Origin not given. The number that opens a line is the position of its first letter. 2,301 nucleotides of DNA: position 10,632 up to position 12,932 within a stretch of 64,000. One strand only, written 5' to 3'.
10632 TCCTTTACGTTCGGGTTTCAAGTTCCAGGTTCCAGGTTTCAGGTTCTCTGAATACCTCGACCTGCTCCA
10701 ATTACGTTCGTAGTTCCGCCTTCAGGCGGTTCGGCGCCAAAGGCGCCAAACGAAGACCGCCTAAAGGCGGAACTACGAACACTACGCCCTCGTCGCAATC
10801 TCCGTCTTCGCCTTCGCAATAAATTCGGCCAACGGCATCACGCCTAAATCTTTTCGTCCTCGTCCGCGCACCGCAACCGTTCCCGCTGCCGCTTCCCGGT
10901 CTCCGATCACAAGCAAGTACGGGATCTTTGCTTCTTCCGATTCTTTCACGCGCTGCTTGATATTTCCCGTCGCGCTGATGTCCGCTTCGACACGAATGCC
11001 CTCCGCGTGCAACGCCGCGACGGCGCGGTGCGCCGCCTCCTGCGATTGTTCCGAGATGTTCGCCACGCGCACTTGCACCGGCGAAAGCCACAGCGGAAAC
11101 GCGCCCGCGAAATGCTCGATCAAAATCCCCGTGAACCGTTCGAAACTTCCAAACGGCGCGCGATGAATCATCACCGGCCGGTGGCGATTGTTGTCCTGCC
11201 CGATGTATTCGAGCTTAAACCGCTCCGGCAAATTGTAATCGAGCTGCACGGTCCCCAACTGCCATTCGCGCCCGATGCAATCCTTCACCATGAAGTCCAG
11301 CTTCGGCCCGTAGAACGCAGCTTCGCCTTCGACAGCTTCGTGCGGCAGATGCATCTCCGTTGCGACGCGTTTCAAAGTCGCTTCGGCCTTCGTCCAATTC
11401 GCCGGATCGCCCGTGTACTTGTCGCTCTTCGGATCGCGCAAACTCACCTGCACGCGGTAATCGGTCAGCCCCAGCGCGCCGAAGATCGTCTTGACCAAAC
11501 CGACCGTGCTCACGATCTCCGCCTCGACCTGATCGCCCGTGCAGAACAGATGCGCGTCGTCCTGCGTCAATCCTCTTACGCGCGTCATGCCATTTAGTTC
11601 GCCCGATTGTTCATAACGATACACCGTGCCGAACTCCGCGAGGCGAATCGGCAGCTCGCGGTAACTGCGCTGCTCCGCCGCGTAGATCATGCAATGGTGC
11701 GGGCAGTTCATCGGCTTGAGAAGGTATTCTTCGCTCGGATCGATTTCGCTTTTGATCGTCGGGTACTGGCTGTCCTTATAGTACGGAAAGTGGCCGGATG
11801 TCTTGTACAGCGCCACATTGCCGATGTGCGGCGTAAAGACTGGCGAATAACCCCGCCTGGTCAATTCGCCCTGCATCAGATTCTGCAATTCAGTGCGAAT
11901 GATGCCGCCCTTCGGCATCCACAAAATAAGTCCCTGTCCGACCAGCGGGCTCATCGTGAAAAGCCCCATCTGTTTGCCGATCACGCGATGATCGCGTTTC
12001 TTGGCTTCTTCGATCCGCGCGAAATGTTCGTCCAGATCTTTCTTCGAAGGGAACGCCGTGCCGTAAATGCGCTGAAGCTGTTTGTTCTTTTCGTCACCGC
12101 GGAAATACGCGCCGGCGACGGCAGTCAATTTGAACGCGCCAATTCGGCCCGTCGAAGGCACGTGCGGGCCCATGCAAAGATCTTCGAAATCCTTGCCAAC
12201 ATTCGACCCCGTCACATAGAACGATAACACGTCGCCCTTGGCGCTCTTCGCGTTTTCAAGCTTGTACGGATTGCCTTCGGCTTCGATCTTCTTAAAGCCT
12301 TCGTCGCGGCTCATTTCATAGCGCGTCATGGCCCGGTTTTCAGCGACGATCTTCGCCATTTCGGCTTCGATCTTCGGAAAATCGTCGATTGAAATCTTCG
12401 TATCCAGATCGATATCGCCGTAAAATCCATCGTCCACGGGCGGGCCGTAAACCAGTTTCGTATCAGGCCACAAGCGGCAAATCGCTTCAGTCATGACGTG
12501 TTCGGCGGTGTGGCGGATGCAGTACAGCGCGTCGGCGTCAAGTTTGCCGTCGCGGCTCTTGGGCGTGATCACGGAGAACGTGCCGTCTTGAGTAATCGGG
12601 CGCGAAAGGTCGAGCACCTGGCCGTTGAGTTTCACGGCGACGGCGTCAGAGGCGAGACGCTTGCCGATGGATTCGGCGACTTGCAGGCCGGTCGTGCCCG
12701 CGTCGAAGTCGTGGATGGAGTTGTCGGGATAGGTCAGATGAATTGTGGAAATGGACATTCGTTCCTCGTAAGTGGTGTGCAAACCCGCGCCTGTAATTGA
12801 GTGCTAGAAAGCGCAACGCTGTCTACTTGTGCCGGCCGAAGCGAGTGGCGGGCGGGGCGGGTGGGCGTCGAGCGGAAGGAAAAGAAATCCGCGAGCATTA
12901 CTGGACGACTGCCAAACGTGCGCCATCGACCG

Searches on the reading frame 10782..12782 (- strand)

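Call 36: search_protein_families(library=pfam, proteins=[window:10782-12782:-], max_evalue=0.0001)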
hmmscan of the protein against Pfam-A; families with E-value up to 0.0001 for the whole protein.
window:10782-12782:- (666 aa): 4 families
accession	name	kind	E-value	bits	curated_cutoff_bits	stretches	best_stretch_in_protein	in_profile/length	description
PF00587.30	tRNA-synt_2b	-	2e-46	158.7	29.3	1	347-558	5-179/179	tRNA synthetase class II core domain (G, H, P, S and T)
PF03129.25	HGTP_anticodon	-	1.6e-17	63.9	21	1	570-659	1-92/94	Anticodon binding domain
PF07973.19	tRNA_SAD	-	1.5e-15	57.3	24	1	196-240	7-44/44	Threonyl and Alanyl tRNA synthetase second additional domain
PF02824.27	TGS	-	3.9e-08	33.7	22.2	1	16-73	3-60/60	TGS domain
